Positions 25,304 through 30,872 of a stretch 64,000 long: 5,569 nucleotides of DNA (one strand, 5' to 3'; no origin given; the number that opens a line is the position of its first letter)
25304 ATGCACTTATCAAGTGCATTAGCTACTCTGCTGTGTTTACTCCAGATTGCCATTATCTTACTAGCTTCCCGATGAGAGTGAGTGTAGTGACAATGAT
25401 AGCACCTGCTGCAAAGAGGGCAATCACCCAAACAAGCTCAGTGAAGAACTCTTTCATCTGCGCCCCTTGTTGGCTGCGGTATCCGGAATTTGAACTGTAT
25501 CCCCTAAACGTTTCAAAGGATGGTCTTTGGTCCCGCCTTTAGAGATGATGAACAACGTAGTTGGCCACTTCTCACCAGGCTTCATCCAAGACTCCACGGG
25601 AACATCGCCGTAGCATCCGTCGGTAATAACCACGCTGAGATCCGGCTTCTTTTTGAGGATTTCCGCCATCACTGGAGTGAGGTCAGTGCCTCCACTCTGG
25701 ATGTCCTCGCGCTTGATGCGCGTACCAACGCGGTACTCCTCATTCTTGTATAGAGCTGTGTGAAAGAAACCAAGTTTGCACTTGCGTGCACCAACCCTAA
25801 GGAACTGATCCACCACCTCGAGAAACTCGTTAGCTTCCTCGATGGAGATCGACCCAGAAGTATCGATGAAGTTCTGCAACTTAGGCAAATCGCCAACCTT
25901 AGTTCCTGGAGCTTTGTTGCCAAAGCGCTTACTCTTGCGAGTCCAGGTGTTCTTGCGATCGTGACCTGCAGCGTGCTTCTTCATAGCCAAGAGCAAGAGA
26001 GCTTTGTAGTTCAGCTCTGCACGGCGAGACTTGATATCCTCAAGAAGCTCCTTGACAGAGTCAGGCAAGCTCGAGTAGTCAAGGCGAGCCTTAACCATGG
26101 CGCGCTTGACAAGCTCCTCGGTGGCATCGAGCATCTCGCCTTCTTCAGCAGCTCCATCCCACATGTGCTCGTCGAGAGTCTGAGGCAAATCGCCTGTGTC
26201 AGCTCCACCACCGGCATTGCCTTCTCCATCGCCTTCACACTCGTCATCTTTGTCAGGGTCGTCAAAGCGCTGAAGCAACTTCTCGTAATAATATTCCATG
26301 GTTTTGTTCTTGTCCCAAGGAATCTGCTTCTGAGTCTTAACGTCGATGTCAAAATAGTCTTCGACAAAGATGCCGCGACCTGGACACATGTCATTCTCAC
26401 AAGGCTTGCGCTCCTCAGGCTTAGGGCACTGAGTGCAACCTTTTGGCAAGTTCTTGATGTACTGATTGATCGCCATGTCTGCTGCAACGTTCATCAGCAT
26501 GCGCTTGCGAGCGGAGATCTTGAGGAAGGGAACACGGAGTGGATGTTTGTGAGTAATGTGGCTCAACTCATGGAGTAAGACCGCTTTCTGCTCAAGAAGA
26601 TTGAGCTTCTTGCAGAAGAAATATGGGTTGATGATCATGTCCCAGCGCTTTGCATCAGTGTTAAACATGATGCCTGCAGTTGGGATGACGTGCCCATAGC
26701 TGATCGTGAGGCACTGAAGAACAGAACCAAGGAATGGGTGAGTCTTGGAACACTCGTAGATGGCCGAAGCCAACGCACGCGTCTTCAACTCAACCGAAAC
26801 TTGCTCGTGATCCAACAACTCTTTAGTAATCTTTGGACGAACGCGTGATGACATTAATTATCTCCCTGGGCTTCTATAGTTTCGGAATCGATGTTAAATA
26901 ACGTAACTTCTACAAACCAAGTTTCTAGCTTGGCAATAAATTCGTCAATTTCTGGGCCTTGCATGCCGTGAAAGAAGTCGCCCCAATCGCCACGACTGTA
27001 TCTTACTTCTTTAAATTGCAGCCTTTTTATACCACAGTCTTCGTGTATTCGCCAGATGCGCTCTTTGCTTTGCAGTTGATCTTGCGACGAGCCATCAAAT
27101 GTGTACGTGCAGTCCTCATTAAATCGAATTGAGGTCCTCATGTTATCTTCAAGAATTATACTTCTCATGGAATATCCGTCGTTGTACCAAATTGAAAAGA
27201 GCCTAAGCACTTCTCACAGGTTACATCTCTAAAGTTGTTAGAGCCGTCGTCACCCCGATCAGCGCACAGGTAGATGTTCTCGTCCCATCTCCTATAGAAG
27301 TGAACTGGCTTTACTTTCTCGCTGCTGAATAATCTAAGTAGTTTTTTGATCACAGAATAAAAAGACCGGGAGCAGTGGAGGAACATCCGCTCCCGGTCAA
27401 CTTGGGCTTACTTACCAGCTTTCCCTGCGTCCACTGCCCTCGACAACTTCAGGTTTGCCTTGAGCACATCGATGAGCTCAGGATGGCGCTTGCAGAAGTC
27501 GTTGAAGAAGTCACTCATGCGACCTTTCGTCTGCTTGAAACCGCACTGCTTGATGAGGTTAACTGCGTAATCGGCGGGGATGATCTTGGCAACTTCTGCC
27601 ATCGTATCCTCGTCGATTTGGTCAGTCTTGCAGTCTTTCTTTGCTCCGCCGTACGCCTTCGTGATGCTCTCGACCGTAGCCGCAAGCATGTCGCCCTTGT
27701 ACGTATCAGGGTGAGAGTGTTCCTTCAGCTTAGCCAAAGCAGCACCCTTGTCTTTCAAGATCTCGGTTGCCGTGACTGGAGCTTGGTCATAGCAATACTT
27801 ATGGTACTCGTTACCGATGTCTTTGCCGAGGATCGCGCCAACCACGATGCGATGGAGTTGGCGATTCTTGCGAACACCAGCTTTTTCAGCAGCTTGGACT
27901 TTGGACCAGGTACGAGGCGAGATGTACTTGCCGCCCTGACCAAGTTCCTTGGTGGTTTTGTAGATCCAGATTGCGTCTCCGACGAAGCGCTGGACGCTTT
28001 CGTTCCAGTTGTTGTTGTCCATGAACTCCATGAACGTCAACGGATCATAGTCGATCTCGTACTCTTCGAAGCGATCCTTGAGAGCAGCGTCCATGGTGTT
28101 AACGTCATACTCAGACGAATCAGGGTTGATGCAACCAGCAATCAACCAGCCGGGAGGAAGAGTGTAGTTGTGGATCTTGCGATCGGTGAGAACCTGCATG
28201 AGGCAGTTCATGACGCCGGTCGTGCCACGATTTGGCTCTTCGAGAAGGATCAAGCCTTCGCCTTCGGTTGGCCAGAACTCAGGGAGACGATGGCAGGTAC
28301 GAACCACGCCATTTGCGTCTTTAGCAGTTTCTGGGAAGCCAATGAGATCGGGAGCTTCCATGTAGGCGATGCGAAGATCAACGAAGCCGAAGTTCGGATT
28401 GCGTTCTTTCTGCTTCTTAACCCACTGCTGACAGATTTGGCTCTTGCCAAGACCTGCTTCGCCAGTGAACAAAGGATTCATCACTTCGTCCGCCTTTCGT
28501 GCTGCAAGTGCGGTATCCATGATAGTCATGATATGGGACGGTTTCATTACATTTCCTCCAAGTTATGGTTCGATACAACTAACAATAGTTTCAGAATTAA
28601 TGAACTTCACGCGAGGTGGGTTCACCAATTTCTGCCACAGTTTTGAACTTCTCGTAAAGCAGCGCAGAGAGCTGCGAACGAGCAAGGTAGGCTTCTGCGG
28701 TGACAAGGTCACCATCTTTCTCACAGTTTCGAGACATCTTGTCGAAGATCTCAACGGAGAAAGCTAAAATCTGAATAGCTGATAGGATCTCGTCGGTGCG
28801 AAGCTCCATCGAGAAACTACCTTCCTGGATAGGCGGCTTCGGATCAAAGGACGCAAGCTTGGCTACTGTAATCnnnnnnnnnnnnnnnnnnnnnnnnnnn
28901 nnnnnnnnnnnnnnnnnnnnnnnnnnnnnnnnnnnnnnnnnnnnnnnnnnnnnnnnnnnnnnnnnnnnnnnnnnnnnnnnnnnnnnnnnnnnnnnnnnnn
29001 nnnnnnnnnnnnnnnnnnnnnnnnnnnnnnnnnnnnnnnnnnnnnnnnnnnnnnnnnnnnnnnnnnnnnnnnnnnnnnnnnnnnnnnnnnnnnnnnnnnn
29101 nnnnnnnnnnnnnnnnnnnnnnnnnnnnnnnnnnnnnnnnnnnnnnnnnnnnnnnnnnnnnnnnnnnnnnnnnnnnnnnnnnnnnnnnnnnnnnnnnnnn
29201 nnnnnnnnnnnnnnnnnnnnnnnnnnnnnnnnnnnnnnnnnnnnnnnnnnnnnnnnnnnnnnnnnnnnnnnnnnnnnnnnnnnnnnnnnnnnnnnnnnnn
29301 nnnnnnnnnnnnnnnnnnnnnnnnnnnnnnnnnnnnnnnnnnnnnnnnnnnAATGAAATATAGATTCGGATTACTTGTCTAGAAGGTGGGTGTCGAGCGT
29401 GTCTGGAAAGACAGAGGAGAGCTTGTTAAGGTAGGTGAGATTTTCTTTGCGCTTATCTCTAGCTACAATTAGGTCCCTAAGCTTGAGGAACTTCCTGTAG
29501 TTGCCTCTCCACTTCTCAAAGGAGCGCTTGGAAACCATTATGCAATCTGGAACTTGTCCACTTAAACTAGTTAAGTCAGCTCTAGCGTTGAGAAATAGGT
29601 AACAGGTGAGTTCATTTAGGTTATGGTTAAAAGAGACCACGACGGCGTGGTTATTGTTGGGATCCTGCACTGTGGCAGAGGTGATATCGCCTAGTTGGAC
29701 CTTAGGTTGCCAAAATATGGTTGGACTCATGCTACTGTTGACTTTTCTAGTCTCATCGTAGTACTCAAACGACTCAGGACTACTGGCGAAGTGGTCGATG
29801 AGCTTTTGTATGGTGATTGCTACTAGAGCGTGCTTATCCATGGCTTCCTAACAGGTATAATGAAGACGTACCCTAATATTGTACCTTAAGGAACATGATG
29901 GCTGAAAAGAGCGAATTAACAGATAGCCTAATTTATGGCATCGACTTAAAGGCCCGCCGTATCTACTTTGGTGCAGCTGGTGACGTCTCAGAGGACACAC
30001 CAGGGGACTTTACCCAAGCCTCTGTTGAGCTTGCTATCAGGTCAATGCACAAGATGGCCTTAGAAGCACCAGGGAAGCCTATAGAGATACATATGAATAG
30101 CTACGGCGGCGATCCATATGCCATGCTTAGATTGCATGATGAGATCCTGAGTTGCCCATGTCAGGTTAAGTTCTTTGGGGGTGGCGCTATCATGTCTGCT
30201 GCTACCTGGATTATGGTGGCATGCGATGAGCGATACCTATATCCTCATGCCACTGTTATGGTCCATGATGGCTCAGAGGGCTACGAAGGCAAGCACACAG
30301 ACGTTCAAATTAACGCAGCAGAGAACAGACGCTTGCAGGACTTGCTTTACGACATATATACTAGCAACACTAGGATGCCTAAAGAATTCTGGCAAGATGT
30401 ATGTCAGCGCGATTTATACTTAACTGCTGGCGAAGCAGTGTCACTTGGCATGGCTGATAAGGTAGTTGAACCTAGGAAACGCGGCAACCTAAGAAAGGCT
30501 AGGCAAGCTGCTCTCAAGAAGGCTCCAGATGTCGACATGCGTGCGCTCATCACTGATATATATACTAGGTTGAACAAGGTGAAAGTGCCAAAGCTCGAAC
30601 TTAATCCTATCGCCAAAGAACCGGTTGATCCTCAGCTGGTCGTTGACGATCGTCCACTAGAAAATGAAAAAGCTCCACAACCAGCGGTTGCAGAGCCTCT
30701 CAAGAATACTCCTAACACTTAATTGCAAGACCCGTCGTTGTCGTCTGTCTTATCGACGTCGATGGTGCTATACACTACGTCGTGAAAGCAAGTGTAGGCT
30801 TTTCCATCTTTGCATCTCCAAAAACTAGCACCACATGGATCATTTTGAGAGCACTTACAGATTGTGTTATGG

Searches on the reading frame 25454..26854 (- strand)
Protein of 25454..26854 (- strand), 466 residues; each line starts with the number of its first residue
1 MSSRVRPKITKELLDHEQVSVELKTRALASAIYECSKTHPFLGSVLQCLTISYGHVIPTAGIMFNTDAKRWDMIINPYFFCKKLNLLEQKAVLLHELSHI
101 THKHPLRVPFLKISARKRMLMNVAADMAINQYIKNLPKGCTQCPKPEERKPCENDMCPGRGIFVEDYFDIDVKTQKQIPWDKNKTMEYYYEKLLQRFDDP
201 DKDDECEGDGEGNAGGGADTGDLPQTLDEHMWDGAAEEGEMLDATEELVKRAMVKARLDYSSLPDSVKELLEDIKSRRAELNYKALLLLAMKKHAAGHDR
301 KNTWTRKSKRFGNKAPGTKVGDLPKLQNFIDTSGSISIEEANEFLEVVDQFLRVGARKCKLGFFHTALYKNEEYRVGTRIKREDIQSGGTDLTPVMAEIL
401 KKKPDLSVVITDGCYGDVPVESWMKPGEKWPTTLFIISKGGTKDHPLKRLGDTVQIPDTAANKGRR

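Call 9: search_protein_families(library=phrogs, proteins=[window:25454-26854:-], max_evalue=0.001)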
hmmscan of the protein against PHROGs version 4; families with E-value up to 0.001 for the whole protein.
window:25454-26854:- (466 aa): 1 family
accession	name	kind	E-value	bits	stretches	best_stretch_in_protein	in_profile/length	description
phrog_1314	-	DNA, RNA and nucleotide metabolism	2.5e-45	156.2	1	26-457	13-391/394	HNH endonuclease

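Call 57: search_protein_families(library=pfam, proteins=[window:25454-26854:-], max_evalue=0.01)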
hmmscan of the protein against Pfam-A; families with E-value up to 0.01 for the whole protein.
window:25454-26854:- (466 aa): 3 families
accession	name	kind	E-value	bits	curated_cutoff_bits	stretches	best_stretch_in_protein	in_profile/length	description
PF13203.12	DUF2201_N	-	2.2e-11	44.3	23.2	1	25-219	3-154/271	Putative metallopeptidase domain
PF09967.15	DUF2201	-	5e-09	36.8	26.4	1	329-421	4-95/123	VWA-like domain (DUF2201)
PF01435.24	Peptidase_M48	-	0.0066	16.7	20.3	0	85-111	61-87/186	Peptidase family M48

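Call 85: search_protein_families(library=padloc, proteins=[window:25454-26854:-], max_evalue=0.001)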
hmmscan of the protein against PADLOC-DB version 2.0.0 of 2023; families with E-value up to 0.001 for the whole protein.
window:25454-26854:- (466 aa): 0 families

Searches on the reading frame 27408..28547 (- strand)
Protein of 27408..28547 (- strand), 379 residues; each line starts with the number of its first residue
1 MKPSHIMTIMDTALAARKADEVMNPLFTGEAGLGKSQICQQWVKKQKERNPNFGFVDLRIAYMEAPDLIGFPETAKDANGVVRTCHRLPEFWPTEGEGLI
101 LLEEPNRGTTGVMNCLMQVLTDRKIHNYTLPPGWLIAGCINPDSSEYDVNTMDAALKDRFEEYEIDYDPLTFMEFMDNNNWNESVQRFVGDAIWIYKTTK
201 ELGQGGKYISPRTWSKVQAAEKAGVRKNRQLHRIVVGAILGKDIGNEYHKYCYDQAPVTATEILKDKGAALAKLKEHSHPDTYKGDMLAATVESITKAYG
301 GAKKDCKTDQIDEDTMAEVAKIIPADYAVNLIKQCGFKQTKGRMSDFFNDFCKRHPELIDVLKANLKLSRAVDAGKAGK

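Call 9: search_protein_families(library=phrogs, proteins=[window:27408-28547:-], max_evalue=0.001)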
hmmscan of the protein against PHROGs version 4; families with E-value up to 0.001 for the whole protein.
window:27408-28547:- (379 aa): 3 families
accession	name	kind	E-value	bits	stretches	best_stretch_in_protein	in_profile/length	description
phrog_1297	-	other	2.4e-44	152.8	1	2-354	10-348/356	ATPase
phrog_249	-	moron, auxiliary metabolic gene and host takeover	4.1e-06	27.4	1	19-219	124-331/380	porphyrin biosynthesis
phrog_16335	-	other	0.00019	21.7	1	14-174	20-176/267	ATPase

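Call 57: search_protein_families(library=pfam, proteins=[window:27408-28547:-], max_evalue=0.01)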
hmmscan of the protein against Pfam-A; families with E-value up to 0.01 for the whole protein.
window:27408-28547:- (379 aa): 1 family
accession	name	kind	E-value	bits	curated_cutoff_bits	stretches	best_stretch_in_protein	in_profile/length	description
PF07728.20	AAA_5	-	0.0065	16.9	22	0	26-160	3-139/139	AAA domain (dynein-related subfamily)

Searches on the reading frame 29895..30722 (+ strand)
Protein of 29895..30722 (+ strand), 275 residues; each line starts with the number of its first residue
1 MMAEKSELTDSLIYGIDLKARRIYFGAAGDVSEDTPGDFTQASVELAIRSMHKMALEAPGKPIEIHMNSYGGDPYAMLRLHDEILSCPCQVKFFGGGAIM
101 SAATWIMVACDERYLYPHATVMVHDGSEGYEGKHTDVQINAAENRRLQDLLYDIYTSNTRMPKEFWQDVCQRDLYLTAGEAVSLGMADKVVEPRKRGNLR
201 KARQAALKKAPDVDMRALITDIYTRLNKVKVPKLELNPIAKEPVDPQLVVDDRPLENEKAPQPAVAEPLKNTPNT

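Call 9: search_protein_families(library=phrogs, proteins=[window:29895-30722:+], max_evalue=0.001)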
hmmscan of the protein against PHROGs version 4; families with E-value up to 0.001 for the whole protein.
window:29895-30722:+ (275 aa): 10 families
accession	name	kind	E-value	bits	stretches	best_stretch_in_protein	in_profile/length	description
phrog_94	-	head and packaging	1.4e-28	101.7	1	57-242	114-294/622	head maturation protease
phrog_2976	-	head and packaging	2.3e-23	84.6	1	54-204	46-194/394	head maturation protease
phrog_1827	-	other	3.5e-18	66.7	1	63-180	55-172/202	ATP-dependent protease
phrog_133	-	head and packaging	9.8e-17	61.8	1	60-222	46-210/668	head maturation protease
phrog_1684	-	head and packaging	1.1e-15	58.9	1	59-200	71-212/284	head maturation protease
phrog_53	-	head and packaging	6.7e-13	49.7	1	48-194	104-282/583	head maturation protease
phrog_3348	-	unknown function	1.8e-08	35.1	1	55-230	62-238/386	-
phrog_20705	-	head and packaging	9.8e-07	28.4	1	100-194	253-349/690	virion structural protein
phrog_5410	-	other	4.9e-05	23.7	1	60-165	55-160/323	ATP-dependent protease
phrog_33547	-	unknown function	0.00064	19.8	1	45-188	14-156/357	-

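Call 57: search_protein_families(library=pfam, proteins=[window:29895-30722:+], max_evalue=0.01)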
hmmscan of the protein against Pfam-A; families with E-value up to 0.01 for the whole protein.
window:29895-30722:+ (275 aa): 1 family
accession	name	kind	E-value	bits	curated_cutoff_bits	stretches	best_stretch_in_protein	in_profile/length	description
PF00574.28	CLP_protease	-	7.7e-27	94.8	20.2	1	41-193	27-181/182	Clp protease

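Call 85: search_protein_families(library=padloc, proteins=[window:29895-30722:+], max_evalue=0.001)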
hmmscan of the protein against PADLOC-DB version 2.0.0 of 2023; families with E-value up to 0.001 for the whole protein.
window:29895-30722:+ (275 aa): 0 families
